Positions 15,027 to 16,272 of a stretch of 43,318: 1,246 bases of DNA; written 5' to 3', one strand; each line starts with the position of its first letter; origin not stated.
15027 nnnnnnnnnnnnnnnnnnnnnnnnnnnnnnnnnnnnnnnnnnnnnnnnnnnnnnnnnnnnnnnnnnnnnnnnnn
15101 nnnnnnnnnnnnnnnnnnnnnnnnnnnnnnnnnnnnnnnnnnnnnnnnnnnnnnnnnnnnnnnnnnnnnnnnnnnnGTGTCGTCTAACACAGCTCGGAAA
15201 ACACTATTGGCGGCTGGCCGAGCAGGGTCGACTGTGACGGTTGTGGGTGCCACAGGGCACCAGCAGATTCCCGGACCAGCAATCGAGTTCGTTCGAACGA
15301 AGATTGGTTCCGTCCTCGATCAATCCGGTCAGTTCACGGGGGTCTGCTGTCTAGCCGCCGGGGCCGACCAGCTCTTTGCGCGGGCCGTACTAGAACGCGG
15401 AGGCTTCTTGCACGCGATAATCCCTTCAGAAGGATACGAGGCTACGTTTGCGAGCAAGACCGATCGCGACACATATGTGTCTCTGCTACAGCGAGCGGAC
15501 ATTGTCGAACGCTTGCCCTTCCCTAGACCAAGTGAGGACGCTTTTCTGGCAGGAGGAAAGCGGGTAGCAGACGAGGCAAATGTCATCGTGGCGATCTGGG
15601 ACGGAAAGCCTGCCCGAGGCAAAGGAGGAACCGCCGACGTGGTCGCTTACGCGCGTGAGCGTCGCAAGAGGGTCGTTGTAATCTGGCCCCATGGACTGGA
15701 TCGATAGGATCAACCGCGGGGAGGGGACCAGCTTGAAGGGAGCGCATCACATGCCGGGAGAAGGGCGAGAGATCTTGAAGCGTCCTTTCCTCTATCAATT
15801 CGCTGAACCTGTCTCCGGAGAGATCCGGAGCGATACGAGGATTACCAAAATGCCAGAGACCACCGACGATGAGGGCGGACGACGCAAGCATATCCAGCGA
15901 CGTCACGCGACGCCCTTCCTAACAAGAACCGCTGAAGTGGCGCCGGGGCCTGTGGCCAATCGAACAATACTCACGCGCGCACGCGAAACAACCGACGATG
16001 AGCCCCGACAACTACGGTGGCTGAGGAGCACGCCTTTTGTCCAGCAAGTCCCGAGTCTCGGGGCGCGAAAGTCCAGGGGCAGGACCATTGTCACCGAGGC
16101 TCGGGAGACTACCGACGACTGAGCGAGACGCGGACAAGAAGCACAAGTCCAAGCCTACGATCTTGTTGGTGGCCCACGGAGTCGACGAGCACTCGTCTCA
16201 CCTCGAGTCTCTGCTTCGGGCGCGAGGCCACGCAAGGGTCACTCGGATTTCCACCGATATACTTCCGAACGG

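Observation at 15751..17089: Precursor peptide built from three complete leader-plus-core units, with an ATP-grasp ORF that may overlap the third unit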

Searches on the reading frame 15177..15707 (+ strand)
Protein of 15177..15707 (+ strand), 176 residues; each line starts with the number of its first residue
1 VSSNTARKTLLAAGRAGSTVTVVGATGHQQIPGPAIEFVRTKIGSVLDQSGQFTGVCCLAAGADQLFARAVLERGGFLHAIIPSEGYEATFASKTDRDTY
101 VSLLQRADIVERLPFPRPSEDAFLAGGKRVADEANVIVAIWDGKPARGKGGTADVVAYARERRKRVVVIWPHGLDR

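Call 4: search_protein_families(library=pfam, proteins=[window:15177-15707:+], max_evalue=0.01)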
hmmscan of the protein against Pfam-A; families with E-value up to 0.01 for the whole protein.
window:15177-15707:+ (176 aa): 0 families

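Call 5: search_protein_families(library=ncbifam, proteins=[window:15177-15707:+], max_evalue=0.1)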
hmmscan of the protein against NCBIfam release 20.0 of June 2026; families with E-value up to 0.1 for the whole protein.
window:15177-15707:+ (176 aa): 0 families

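Call 6: search_protein_families(library=padloc, proteins=[window:15177-15707:+], max_evalue=0.01)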
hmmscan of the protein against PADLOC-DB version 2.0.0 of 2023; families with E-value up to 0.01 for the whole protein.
window:15177-15707:+ (176 aa): 0 families

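Call 86: search_solved_structures(query=window:15177-15707:+, max_evalue=1)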
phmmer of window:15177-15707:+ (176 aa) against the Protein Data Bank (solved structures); distinct sequences matched with E-value up to 1: 4.
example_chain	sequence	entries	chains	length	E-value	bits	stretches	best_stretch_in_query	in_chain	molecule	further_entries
5efx_A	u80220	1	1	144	0.11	15.5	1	71-107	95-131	Rho guanine nucleotide exchange factor 2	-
8iml_3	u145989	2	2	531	0.21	14.6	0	75-116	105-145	CpcJ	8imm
5dbn_B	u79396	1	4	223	0.83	12.7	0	121-161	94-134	Acetate CoA-transferase subunit beta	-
8ylf_A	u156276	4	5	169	0.83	12.6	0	68-135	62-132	MarR family transcriptional regulator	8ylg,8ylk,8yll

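Call 87: search_protein_families(library=pfam, proteins=[window:15177-15707:+], max_evalue=1)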
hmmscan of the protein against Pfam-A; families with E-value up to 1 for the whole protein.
window:15177-15707:+ (176 aa): 0 families

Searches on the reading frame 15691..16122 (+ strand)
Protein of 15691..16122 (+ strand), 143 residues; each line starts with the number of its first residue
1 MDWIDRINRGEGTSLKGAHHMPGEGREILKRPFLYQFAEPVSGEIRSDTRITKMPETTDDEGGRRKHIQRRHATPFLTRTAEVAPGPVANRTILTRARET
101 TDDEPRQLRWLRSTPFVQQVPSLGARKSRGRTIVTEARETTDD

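Call 4: search_protein_families(library=pfam, proteins=[window:15691-16122:+], max_evalue=0.01)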
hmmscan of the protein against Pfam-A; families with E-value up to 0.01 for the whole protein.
window:15691-16122:+ (143 aa): 0 families

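Call 5: search_protein_families(library=ncbifam, proteins=[window:15751-16122:+], max_evalue=0.1)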
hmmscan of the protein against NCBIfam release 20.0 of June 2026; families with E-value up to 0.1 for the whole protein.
window:15751-16122:+ (123 aa): 0 families

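Call 6: search_protein_families(library=padloc, proteins=[window:15751-16122:+], max_evalue=0.01)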
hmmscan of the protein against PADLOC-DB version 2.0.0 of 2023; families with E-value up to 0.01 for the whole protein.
window:15751-16122:+ (123 aa): 0 families

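Call 53: list_cluster_members(proteins=[P0001, window:15751-16119:+, window:15691-16119:+, window:17086-17799:+])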
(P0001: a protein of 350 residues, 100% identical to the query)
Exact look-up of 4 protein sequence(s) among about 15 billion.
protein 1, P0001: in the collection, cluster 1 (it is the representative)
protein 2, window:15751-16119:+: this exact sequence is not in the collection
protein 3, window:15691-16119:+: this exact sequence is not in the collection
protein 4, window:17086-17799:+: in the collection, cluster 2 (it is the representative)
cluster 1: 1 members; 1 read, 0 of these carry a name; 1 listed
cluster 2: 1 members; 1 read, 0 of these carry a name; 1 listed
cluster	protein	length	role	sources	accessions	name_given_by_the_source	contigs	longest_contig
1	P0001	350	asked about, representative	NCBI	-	-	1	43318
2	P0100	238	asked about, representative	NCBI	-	-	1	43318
